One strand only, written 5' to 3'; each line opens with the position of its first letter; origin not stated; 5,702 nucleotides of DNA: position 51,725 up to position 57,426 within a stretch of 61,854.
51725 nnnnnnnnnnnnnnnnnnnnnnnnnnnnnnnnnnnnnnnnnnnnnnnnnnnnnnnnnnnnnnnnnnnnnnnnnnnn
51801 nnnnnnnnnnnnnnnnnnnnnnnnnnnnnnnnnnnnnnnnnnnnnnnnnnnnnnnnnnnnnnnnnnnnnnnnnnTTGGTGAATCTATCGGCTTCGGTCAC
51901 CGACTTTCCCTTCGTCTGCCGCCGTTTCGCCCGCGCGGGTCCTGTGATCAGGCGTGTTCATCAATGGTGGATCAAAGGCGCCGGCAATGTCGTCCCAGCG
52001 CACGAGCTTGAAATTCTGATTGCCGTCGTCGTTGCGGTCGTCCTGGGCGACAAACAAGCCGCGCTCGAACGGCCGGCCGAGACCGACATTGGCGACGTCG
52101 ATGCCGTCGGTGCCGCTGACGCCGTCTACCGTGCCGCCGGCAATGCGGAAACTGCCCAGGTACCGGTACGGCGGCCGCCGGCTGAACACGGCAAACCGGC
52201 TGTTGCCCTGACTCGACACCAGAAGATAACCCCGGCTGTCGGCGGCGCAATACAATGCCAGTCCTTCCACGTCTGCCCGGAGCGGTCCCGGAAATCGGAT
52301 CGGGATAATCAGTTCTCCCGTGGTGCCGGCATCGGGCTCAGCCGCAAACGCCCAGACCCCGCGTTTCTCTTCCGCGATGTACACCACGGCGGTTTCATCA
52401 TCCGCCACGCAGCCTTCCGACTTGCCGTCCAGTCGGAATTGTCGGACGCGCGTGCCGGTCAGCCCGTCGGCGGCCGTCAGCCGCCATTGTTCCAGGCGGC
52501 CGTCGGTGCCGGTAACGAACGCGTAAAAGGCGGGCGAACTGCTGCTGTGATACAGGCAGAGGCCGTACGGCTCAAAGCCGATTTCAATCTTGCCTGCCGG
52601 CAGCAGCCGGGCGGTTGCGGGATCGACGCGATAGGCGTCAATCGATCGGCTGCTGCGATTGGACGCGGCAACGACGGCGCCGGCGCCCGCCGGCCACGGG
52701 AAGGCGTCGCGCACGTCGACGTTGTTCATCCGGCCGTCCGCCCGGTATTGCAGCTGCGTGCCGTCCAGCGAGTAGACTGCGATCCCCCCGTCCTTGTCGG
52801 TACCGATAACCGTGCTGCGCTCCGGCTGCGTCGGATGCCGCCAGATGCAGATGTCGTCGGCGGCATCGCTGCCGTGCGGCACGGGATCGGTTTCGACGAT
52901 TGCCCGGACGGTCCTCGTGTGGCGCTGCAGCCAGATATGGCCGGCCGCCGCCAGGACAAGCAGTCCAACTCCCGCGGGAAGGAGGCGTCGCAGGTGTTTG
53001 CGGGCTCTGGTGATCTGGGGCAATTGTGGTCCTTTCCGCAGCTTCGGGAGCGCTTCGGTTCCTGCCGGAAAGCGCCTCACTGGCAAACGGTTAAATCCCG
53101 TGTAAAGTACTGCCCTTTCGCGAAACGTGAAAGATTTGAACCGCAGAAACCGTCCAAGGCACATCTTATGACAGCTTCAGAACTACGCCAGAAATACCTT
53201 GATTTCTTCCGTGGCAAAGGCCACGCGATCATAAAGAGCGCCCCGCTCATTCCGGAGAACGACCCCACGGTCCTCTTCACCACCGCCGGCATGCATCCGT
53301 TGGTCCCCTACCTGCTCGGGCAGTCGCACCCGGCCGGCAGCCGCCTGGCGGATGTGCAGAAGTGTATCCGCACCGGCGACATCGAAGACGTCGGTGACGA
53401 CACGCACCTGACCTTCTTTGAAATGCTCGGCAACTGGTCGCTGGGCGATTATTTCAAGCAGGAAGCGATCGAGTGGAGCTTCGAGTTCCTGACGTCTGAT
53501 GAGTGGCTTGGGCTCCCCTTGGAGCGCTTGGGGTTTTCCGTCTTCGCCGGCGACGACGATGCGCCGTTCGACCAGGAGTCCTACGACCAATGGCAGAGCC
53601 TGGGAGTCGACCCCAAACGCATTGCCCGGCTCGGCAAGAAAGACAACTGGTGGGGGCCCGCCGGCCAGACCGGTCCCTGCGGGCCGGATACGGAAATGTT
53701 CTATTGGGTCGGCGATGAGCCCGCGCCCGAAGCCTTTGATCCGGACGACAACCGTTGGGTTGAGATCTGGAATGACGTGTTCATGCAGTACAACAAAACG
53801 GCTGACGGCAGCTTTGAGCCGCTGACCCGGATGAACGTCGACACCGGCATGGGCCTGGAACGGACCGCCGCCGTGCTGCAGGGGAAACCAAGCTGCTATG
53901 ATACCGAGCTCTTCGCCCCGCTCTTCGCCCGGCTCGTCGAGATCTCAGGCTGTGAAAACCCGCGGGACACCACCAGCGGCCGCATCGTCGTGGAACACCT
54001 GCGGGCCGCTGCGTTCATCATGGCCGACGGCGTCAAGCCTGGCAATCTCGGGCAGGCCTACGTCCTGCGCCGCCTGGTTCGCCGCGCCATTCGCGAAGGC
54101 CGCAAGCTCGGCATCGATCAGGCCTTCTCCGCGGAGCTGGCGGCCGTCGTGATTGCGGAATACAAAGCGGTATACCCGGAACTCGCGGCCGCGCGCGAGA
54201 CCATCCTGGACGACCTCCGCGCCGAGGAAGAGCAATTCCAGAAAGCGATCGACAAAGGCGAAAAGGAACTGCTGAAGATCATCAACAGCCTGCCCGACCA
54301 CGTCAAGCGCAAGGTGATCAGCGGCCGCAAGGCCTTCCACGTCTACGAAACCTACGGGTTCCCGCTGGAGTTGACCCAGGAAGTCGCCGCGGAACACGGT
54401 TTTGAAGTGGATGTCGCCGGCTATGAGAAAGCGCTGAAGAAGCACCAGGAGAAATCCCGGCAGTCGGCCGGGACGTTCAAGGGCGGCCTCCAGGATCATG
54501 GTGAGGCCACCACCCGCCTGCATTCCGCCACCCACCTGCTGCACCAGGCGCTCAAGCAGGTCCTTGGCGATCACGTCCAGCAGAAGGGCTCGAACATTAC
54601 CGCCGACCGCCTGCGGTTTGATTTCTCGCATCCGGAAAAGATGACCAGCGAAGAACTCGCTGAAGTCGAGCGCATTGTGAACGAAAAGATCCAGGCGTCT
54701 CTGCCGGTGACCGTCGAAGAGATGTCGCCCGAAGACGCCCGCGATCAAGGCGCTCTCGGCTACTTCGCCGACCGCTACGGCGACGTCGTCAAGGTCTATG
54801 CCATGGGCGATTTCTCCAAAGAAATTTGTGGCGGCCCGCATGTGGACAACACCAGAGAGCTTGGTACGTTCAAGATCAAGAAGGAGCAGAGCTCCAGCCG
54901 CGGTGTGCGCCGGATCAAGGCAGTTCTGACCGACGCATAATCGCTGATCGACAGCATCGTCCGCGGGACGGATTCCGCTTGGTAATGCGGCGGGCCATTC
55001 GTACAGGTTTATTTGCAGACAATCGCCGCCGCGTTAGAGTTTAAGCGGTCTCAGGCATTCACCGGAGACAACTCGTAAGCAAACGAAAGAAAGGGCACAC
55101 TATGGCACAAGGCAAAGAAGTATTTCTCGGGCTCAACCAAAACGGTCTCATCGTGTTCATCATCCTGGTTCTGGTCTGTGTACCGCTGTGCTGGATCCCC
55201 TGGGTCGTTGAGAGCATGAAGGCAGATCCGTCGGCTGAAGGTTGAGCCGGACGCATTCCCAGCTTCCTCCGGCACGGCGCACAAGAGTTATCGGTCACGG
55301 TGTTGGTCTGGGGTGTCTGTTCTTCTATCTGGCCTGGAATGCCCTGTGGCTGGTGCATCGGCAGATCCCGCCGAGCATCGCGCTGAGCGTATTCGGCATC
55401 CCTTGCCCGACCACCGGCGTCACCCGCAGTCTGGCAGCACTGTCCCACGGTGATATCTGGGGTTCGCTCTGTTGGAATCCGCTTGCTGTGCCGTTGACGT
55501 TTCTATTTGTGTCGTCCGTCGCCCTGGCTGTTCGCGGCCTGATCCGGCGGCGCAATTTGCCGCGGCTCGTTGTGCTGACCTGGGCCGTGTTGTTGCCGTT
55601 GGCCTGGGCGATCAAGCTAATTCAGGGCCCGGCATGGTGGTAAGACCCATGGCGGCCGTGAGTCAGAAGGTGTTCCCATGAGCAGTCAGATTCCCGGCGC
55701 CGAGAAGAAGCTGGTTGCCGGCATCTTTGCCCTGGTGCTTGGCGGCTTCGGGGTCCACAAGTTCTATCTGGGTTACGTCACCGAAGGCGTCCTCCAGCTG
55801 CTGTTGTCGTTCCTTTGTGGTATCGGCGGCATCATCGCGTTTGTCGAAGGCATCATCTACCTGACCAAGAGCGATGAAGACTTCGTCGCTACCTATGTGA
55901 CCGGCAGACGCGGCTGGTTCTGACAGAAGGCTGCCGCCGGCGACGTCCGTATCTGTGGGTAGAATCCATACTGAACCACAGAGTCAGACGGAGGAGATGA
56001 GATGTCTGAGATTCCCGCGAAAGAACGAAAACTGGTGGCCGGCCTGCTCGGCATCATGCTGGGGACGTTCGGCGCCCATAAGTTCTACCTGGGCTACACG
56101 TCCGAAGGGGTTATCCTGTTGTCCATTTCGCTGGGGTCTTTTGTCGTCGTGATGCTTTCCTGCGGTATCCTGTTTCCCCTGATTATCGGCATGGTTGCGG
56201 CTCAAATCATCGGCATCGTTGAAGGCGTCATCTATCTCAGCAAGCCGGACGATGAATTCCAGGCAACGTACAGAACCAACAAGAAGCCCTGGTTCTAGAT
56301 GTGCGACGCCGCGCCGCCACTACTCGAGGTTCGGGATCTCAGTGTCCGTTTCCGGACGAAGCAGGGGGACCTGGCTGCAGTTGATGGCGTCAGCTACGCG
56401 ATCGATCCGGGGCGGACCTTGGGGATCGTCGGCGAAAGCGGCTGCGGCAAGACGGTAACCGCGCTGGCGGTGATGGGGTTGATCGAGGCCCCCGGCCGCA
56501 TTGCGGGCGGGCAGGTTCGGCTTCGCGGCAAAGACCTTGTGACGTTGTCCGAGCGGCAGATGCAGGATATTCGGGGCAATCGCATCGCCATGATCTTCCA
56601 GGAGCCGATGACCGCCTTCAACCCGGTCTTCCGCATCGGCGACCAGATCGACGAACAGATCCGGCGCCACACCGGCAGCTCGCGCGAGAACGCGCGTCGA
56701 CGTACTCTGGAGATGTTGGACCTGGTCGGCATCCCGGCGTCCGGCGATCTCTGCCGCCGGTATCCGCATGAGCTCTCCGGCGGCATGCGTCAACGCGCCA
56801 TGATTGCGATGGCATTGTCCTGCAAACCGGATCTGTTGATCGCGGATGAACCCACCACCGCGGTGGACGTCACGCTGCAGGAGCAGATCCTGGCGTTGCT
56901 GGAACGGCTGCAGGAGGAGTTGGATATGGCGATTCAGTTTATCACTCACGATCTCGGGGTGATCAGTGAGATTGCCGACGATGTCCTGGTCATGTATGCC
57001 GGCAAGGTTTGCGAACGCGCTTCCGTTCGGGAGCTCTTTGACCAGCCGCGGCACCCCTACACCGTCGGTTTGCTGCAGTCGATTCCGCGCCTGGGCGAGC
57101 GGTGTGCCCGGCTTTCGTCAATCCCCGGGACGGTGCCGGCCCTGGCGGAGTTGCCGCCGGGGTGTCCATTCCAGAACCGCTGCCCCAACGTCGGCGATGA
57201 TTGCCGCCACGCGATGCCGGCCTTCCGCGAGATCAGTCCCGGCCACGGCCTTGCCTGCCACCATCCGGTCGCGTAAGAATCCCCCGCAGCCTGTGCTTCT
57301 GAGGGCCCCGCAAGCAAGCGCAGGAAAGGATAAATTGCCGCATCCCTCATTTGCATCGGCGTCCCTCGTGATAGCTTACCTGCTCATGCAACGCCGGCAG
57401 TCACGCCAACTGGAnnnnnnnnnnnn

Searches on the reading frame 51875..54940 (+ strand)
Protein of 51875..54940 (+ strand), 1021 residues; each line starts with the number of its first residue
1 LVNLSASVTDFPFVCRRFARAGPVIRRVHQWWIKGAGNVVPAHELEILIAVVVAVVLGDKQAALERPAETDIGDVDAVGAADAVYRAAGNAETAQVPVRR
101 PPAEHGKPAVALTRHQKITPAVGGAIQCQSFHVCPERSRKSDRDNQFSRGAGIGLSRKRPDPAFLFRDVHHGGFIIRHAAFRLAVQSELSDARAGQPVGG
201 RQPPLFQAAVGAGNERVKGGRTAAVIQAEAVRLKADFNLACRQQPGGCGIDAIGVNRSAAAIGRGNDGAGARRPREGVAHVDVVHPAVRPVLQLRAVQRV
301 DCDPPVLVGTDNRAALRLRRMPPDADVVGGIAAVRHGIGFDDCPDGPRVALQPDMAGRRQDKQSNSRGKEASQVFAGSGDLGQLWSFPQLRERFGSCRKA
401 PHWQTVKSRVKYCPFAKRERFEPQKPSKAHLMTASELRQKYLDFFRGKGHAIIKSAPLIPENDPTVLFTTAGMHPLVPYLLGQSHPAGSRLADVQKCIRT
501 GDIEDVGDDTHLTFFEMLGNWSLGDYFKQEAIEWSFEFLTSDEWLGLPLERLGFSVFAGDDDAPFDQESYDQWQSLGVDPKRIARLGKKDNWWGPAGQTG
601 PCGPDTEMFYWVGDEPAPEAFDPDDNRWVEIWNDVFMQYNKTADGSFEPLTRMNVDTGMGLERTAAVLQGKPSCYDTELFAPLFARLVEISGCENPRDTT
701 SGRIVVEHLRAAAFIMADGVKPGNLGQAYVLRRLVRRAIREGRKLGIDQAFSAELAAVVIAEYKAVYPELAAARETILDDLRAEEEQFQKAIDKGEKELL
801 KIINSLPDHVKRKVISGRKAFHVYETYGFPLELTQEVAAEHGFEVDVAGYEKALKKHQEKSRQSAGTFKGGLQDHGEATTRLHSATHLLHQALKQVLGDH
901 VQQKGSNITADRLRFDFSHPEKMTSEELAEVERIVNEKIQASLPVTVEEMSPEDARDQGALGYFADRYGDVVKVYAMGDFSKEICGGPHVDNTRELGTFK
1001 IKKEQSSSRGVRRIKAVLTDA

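Call 81: search_protein_families(library=pfam, proteins=[window:51875-54940:+], max_evalue=0.001)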
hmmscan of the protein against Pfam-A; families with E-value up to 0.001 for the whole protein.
window:51875-54940:+ (1021 aa): 2 families
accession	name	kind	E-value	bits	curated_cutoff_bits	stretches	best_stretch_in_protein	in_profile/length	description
PF01411.24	tRNA-synt_2c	-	1.4e-140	469.9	30.3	1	436-889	1-455/552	tRNA synthetases class II (A)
PF07973.19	tRNA_SAD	-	1.6e-16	60.4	24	1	972-1014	1-43/44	Threonyl and Alanyl tRNA synthetase second additional domain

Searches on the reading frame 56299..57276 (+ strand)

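Call 95: search_protein_families(library=pfam, proteins=[window:56299-57276:+], max_evalue=0.001)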
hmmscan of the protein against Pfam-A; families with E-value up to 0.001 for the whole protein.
window:56299-57276:+ (325 aa): 2 families
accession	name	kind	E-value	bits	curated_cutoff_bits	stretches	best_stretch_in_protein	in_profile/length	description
PF00005.33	ABC_tran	-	1.9e-26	93.7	25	1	29-187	2-137/137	ABC transporter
PF08352.17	oligo_HPY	-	4e-19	69.2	27.1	1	239-302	2-65/65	Oligopeptide/dipeptide transporter, C-terminal region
